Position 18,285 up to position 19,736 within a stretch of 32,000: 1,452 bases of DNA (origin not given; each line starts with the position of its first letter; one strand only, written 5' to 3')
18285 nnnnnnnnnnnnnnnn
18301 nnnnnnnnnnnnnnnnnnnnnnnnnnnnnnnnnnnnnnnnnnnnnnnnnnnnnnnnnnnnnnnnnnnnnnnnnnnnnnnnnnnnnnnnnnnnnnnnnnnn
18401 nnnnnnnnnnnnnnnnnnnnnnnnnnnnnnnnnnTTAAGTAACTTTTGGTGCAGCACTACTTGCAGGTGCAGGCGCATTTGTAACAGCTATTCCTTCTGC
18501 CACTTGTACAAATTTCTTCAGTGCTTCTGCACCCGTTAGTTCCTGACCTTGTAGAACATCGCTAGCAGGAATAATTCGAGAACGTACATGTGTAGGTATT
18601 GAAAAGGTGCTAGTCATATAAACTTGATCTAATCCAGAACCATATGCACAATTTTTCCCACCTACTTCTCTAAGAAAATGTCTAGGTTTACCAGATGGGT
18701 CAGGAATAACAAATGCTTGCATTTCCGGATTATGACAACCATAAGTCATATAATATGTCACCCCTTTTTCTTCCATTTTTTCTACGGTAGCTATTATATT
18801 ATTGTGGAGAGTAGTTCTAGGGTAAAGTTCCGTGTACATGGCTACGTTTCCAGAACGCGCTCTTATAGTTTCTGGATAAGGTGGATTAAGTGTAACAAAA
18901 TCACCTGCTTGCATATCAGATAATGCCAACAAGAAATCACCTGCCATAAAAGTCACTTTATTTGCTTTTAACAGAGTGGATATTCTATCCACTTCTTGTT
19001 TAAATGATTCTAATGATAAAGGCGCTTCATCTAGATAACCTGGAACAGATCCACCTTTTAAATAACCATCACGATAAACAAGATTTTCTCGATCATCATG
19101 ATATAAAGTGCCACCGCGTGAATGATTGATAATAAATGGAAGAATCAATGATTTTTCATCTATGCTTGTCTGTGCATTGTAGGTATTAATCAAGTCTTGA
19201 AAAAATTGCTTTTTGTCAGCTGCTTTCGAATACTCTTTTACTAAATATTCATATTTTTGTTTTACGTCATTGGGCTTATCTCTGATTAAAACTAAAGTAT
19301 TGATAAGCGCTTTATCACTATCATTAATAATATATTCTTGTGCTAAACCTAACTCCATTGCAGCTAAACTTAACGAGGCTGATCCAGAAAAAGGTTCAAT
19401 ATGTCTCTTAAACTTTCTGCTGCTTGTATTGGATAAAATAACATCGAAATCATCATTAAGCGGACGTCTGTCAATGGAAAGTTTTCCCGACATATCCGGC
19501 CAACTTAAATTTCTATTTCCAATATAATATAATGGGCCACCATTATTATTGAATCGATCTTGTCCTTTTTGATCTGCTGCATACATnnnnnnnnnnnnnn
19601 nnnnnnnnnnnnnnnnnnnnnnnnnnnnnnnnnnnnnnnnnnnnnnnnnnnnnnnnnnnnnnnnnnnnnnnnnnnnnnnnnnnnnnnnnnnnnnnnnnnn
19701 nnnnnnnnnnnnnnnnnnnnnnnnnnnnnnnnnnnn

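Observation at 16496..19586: Orphan divergent Dam-like methyltransferase co-transcribed with a 636-aa ATP-grasp ligase: candidate undescribed two-enzyme modification module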

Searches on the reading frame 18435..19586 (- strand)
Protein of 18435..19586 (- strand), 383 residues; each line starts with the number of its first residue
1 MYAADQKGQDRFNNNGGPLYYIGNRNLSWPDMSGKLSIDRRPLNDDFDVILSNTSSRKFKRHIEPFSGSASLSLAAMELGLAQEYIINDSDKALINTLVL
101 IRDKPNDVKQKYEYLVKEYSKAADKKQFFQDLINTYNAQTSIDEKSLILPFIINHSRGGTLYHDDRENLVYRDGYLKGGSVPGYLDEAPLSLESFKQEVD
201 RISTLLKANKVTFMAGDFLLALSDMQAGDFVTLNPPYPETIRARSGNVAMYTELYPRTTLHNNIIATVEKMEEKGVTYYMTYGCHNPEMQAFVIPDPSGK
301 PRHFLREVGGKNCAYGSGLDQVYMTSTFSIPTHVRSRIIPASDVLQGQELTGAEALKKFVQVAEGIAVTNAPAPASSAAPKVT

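Call 4: search_protein_families(library=pfam, proteins=[window:18435-19586:-], max_evalue=0.01)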
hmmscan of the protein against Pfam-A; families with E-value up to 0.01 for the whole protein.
window:18435-19586:- (383 aa): 1 family
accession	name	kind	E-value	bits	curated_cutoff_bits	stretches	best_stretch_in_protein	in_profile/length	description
PF02086.21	MethyltransfD12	-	1.3e-09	38.6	22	1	49-254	11-200/253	D12 class N6 adenine-specific DNA methyltransferase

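Call 5: search_protein_families(library=ncbifam, proteins=[window:18435-19586:-], max_evalue=0.01)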
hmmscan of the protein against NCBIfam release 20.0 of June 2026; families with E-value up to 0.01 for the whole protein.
window:18435-19586:- (383 aa): 1 family
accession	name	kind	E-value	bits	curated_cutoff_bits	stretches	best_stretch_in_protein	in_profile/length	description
TIGR00571.1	dam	subfamily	1.7e-12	47.6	114.85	1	57-278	24-222/267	Dam family site-specific DNA-(adenine-N6)-methyltransferase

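Call 7: search_solved_structures(query=window:18435-19586:-, max_evalue=1)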
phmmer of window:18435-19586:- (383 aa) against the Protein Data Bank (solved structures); distinct sequences matched with E-value up to 1: 17.
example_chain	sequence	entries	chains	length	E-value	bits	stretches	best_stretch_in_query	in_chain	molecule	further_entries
2dpm_A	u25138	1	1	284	2.2e-06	30.2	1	56-238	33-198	PROTEIN (ADENINE-SPECIFIC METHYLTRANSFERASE DPNII 1)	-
6urm_L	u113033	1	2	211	0.18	14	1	195-257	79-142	The light chain of antibody LPAF-a.01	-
6ii8_K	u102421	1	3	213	0.29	13.4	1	178-257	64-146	Light chain of L4B-18 Fab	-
5utz_L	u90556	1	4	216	0.3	13.3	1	178-257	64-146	Fab 5111 light chain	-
6w4y_A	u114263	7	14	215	0.32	13.2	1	178-257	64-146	JTO light chain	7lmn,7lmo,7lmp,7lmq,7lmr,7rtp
6mg4_A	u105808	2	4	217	0.32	13.2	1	178-257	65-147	JTO light chain | Light chain JTO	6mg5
3h0t_A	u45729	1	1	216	0.34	13.1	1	178-257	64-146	Fab fragment, Light chain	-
7jvc_L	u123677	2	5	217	0.37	13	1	178-257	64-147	S2A4 Fab light chain | S2A4 antigen-binding (Fab) fragment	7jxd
7u0x_G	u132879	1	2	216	0.44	12.8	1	178-257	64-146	mAb 002-13 Light chain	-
8zh7_C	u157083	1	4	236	0.55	12.4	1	178-257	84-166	Antibody #003-102 light chain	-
8suo_L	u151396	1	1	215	0.63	12.3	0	194-257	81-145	AZD3152 light chain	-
7zff_L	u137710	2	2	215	0.63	12.3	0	194-257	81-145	Omi-42 light chain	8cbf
7dc7_B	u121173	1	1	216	0.66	12.2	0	197-257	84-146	D12 Fab light chain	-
6xkp_L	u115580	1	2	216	0.71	12.1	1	196-257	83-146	CV07-270 Light Chain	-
7ox1_B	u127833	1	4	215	0.77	12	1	196-257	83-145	Light chain (Fab 7D6)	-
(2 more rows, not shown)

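Call 8: find_encoding_contigs(protein=window:18435-19586:-, flank=10000, max_places=6)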
Protein window:18435-19586:- (383 aa): no gene with exactly this product is on record in the collection.

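Call 9: find_homologous_proteins(query=window:18435-19586:-, max_evalue=0.001)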
Query window:18435-19586:- (383 aa): 46 proteins with E <= 0.001 among 5079 candidates.
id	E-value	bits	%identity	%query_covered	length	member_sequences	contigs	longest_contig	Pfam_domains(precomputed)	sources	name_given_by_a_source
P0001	9.7e-256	866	100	100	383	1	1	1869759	PF02086.22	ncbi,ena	-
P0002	7.4e-132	458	59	92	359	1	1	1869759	-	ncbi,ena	-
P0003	3.4e-120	420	54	93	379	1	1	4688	PF02086.22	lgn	-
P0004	1.5e-118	414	52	96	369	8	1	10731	PF02086.22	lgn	-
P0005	2.9e-117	410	54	90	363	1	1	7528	-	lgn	-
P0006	3.2e-115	403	53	92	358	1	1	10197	PF02086.22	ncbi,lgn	-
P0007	1.1e-111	392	50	92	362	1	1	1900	-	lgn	-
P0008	4.8e-111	389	52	91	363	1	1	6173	-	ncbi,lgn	-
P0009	3.1e-109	383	55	84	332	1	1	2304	PF02086.22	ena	-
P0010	1.6e-108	381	50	90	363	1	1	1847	-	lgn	-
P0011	2.1e-107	377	50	92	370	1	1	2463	PF02086.22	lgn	-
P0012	3.8e-106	373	49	92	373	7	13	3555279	PF02086.22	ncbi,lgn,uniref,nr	ncbi:DNA adenine methylase [Legionella pneumophila]|uniref:DNA adenine methylase n=1 Tax=Legionella 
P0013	1.1e-105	372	50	90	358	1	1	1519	PF02086.22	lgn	-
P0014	2.6e-105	371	51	90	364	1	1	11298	-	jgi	jgi:site-specific DNA-adenine methylase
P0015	4.8e-105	370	50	91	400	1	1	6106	PF02086.22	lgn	-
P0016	8.3e-105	369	48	91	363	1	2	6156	PF02086.22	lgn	-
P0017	8.3e-105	369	50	91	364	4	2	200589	PF02086.22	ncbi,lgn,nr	ncbi:Modification methylase DpnIIA [Legionella pneumophila]|nr:Modification methylase DpnIIA [Legion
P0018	3.5e-104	367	50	92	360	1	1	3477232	PF02086.22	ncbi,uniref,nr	ncbi:DNA adenine methylase [Legionella cardiaca]|uniref:site-specific DNA-methyltransferase (adenine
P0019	3.9e-104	367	49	91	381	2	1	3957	PF02086.22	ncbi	-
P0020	8.5e-104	366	49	91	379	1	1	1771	PF02086.22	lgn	-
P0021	1.7e-103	365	49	90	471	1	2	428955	PF02086.22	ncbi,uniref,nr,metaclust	ncbi:Modification methylase DpnIIA [Legionella santicrucis]|uniref:site-specific DNA-methyltransfera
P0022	3.2e-102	360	48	90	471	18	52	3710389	PF02086.22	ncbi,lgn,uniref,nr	ncbi:TPA: DNA adenine methylase [Legionella pneumophila]|uniref:site-specific DNA-methyltransferase 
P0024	6.4e-101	356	49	90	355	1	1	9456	PF02086.22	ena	-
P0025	8.2e-101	356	48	91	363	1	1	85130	PF02086.22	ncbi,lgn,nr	ncbi:MAG: DNA adenine methylase [Legionella sp.]|nr:DNA adenine methylase [Legionella sp.]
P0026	3.9e-100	354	48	91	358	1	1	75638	PF02086.22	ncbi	-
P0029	1.2e-98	349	46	92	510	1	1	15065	PF02086.22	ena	-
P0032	3.6e-95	337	49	90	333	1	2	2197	PF02086.22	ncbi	-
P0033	2.5e-94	334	45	91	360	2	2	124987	PF02086.22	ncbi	ncbi:TPA: DNA adenine methylase [Legionella pneumophila]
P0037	6.9e-93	330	45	92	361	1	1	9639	PF02086.22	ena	-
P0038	2.9e-92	328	45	90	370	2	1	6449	PF02086.22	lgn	-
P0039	1.2e-91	326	44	91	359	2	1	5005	PF02086.22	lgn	-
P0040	1.8e-91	325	46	89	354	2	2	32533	PF02086.22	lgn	-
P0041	5.1e-91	324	49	81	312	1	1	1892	PF02086.22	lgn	-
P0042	1.1e-84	303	50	79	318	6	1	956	PF02086.22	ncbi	ncbi:DNA adenine methylase, partial [Legionella pneumophila]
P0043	3.3e-80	288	58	60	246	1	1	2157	PF02086.22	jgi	jgi:site-specific DNA-adenine methylase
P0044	3.4e-80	288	40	92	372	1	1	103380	PF02086.22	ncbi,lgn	-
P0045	1.1e-78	283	42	91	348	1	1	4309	PF02086.22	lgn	-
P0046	1.3e-62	230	51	57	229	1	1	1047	PF02086.22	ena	-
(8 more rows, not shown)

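Call 11: find_encoding_contigs(protein=P0002, flank=8000, max_places=3)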
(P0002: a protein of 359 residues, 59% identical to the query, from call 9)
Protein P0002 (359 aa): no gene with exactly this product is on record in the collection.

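Call 12: find_encoding_contigs(protein=P0012, flank=6000, max_places=4)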
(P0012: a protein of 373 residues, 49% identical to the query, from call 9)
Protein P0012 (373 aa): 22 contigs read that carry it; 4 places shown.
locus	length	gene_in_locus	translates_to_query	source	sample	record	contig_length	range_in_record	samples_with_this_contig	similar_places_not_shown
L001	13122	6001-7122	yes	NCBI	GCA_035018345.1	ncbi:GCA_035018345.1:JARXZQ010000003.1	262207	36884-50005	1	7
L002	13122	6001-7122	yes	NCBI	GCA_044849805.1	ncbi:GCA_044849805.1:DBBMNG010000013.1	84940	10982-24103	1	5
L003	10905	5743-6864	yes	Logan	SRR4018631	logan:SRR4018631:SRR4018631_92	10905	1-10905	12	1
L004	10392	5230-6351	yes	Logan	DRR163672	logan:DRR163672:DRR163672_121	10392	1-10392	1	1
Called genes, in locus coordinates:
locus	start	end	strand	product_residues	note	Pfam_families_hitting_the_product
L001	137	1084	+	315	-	PF00376:MerR, PF13411:MerR_1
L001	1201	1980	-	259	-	PF01202:SKI, PF00196:GerE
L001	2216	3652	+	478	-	PF13302:Acetyltransf_3, PF01636:APH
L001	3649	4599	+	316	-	PF01636:APH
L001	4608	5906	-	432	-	PF00376:MerR, PF13411:MerR_1, PF14819:QueF_N, PF14489:QueF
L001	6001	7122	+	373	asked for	PF02086:MethyltransfD12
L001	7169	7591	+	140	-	PF00583:Acetyltransf_1, PF13673:Acetyltransf_10, PF13508:Acetyltransf_7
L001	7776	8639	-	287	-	PF18765:Polbeta (weak), PF01909:NTP_transf_2, PF13427:AadA_C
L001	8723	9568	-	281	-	PF00106:adh_short, PF13561:adh_short_C2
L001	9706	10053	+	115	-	-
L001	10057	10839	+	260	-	PF00106:adh_short, PF08659:KR, PF13561:adh_short_C2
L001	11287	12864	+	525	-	PF13454:NAD_binding_9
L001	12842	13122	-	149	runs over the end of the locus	PF22381:Staph_reg_Sar_Rot, PF01047:MarR, PF12802:MarR_2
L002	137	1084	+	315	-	PF00376:MerR, PF13411:MerR_1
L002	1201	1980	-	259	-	PF01202:SKI, PF00196:GerE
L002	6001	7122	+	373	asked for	PF02086:MethyltransfD12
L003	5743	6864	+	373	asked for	PF02086:MethyltransfD12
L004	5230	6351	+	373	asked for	PF02086:MethyltransfD12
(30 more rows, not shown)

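Call 13: find_encoding_contigs(protein=P0022, flank=6000, max_places=4)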
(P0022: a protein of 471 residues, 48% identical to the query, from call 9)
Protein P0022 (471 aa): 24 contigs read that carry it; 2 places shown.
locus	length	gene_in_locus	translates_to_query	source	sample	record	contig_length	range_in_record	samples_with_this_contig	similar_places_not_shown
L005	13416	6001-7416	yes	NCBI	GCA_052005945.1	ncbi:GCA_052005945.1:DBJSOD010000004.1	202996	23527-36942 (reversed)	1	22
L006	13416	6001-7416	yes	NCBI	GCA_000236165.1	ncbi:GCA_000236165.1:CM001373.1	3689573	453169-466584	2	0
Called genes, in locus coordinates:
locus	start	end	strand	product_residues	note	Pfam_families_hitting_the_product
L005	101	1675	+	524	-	PF13454:NAD_binding_9, PF13738:Pyr_redox_3 (faint)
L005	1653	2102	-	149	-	PF22381:Staph_reg_Sar_Rot, PF01047:MarR, PF12802:MarR_2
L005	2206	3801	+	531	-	PF21783:YNCE (faint), PF23381:Beta-prop_IFT122_1st (faint), PF25174:Beta-prop_THOC3 (faint), PF22494:choice_anch_I (faint), PF25168:Beta-prop_WDR36-Utp21_2nd (faint), PF02239:Cytochrom_D1 (faint), PF16819:DUF5074 (faint)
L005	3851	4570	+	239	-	PF03737:RraA-like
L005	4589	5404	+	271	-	PF01738:DLH, PF00326:Peptidase_S9 (weak)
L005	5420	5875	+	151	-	PF07366:SnoaL, PF12680:SnoaL_2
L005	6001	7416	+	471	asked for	PF02086:MethyltransfD12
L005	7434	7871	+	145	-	PF00583:Acetyltransf_1, PF13673:Acetyltransf_10, PF13508:Acetyltransf_7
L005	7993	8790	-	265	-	PF00106:adh_short, PF08659:KR (weak), PF13561:adh_short_C2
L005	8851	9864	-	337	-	PF01636:APH, PF01633:Choline_kinase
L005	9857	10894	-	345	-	PF00583:Acetyltransf_1, PF13673:Acetyltransf_10, PF13508:Acetyltransf_7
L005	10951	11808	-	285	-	PF00583:Acetyltransf_1, PF13673:Acetyltransf_10, PF08445:FR47 (weak), PF13508:Acetyltransf_7, PF07883:Cupin_2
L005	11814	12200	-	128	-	-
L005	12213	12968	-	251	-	PF13489:Methyltransf_23, PF13847:Methyltransf_31 (weak), PF08241:Methyltransf_11 (weak), PF08242:Methyltransf_12 (weak), PF13649:Methyltransf_25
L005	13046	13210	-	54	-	-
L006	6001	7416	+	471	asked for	PF02086:MethyltransfD12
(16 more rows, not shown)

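Call 14: list_cluster_members(proteins=[P0001, P0047, P0002, P0022, P0012, P0049, P0048])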
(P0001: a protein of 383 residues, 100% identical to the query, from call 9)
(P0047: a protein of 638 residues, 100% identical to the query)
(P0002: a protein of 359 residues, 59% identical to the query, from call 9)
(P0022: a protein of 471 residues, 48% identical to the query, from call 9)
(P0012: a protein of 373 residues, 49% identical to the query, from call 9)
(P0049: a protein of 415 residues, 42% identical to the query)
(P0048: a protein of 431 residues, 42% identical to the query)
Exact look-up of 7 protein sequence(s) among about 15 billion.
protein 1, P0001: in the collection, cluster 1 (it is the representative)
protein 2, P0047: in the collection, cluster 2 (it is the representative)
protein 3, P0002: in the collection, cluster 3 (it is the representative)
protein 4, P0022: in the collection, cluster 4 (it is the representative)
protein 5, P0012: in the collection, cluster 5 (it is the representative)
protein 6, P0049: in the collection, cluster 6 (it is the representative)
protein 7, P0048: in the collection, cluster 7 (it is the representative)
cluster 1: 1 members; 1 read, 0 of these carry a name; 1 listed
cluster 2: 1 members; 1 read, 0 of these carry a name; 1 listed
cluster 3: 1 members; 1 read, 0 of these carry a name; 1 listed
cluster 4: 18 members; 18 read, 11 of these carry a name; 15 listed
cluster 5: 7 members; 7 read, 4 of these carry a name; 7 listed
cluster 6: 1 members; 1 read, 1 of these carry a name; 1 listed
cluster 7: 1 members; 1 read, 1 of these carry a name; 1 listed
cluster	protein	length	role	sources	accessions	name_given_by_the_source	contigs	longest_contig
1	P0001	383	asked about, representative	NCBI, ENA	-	-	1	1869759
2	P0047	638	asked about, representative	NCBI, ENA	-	-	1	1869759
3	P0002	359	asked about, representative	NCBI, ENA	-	-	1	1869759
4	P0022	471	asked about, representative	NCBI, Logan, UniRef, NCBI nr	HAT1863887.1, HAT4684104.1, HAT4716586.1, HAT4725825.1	TPA: DNA adenine methylase [Legionella pneumophila] | site-specific DNA-methyltransferase (adenine-specific) n=2 Tax=Legionellaceae TaxID=444 ... | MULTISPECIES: DNA adenine methylase [Legionellaceae]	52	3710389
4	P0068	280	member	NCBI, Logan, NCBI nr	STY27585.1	Site-specific DNA methylase [Legionella pneumophila]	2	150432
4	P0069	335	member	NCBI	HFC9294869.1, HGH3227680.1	TPA: DNA adenine methylase, partial [Legionella pneumophila]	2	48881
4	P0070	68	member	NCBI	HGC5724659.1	TPA: DNA adenine methylase, partial [Legionella pneumophila]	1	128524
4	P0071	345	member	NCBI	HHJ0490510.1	TPA: DNA adenine methylase, partial [Legionella pneumophila]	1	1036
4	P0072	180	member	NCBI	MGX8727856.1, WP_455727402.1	antibiotic biosynthesis monooxygenase family protein, partial [Legionella pneumophila]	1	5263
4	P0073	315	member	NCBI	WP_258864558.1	antibiotic biosynthesis monooxygenase family protein, partial [Legionella pneumophila]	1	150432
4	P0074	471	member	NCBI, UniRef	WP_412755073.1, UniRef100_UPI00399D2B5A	DNA adenine methylase [Legionella pneumophila] | DNA adenine methylase n=1 Tax=Legionella pneumophila TaxID=446 RepID=UPI00399D2B5A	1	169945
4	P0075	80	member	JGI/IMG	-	hypothetical protein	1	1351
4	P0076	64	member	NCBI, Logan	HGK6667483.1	TPA: hypothetical protein ACJ5C6_002011 [Legionella pneumophila]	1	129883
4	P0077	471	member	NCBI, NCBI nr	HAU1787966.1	TPA: DNA adenine methylase [Legionella pneumophila] | DNA adenine methylase [Legionella pneumophila]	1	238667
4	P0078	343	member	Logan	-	-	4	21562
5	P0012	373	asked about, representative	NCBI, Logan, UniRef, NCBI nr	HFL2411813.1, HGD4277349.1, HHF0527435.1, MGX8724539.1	DNA adenine methylase [Legionella pneumophila] | DNA adenine methylase n=1 Tax=Legionella pneumophila TaxID=446 RepID=UPI000A699898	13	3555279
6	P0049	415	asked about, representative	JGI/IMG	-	hypothetical protein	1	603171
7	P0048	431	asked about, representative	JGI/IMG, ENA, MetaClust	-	\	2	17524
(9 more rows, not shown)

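Call 22: find_related_loci(query=A1, collection=genome_contigs, flank=10000)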
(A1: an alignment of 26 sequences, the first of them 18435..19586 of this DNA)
Query A1 (383 aa) in genome_contigs; peptide patterns used: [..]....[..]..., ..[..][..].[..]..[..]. (x = any residue, [..] = any of these).
60 stretches matched a pattern; 23 encode a relative of the query (tblastn E <= 1e-3); 23 distinct loci.
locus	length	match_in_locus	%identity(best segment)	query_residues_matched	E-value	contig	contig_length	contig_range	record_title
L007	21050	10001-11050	49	14-364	1e-112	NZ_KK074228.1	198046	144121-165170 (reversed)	Legionella pneumophila subsp. fraseri strain ATCC 33156 Scaffold6, whole genome shotgun sequence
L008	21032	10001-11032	49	14-359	4e-111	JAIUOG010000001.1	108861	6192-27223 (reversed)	MAG: Proteobacteria bacterium isolate LEG1 spades-bin.115~NODE_627_length_108861_cov_1.66172, whole genome shotgun seque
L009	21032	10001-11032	49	14-359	4e-111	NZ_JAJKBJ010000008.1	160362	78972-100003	Legionella maioricensis strain HCPI-6 Legionella_HCPI-6_8, whole genome shotgun sequence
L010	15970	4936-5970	48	14-359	2e-110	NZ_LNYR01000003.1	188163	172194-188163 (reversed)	Legionella quateirensis strain ATCC 49507 Lqua_ctg003, whole genome shotgun sequence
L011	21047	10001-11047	49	14-364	1e-110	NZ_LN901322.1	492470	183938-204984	Legionella saoudiensis strain LS-1, whole genome shotgun sequence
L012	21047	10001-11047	49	14-364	2e-110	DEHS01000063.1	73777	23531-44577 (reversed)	MAG TPA_asm: Legionellaceae bacterium UBA2794 UBA2794_contig_571, whole genome shotgun sequence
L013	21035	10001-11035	49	14-359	4e-110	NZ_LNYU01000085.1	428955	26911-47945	Legionella santicrucis strain SC-63-C7 Lsan_ctg085, whole genome shotgun sequence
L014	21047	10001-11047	49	14-364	6e-110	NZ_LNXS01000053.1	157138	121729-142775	Legionella anisa strain WA-316-C3 Lani_ctg053, whole genome shotgun sequence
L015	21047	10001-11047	49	14-364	6e-110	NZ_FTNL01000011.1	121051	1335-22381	Fluoribacter gormanii strain ATCC 33342, whole genome shotgun sequence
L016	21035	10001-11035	48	14-359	1e-109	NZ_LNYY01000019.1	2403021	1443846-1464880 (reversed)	Legionella steelei strain IMVS3376 Lste_ctg019, whole genome shotgun sequence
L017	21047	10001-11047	49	14-364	6e-110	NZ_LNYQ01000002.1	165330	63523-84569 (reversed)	Legionella parisiensis strain PF-209-C-C2 Lpar_ctg002, whole genome shotgun sequence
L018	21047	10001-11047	49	14-364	6e-110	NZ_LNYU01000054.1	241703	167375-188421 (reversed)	Legionella santicrucis strain SC-63-C7 Lsan_ctg054, whole genome shotgun sequence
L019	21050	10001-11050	49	14-364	1e-109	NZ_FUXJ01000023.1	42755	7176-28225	Legionella maceachernii strain ATCC 35300, whole genome shotgun sequence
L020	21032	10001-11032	49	14-359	2e-108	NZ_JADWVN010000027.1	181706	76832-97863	Legionella bononiensis strain 30cs62 contig_27, whole genome shotgun sequence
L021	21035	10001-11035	48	14-359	5e-108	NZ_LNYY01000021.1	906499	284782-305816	Legionella steelei strain IMVS3376 Lste_ctg021, whole genome shotgun sequence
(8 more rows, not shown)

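Call 31: find_encoding_contigs(protein=P0004, flank=8000, max_places=2)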
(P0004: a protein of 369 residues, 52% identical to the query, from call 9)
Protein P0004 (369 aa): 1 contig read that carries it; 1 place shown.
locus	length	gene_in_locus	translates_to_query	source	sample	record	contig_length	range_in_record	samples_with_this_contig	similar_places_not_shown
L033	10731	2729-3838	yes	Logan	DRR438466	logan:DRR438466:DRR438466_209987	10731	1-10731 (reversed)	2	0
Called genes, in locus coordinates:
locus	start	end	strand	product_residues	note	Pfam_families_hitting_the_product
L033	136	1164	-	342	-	PF00793:DAHP_synth_1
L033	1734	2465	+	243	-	PF01814:Hemerythrin (weak)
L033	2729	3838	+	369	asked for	PF02086:MethyltransfD12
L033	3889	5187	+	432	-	-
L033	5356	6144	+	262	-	PF00106:adh_short, PF08659:KR, PF13561:adh_short_C2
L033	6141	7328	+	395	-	PF08028:Acyl-CoA_dh_2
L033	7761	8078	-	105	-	-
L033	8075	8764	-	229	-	PF00117:GATase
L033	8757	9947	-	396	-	PF00425:Chorismate_bind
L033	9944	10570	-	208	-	PF00857:Isochorismatase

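Call 41: search_protein_families(library=pfam, proteins=[L033:1734-2465:+, L033:7761-8078:-], max_evalue=1)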
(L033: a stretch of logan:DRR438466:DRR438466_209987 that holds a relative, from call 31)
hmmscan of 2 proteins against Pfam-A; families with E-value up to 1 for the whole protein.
L033:1734-2465:+ (243 aa): 1 family
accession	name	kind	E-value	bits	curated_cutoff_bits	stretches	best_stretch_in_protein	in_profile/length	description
PF01814.28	Hemerythrin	-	2.4e-06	28.5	25.3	1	7-142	3-127/127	Hemerythrin HHE cation binding domain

L033:7761-8078:- (105 aa): 2 families
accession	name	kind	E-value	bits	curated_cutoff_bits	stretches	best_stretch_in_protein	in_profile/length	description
PF08803.17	ydhR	-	0.007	16.7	27.1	1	34-66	29-61/96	Putative mono-oxygenase ydhR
PF07463.16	NUMOD4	-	0.086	13.5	23.4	1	32-47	3-18/49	NUMOD4 motif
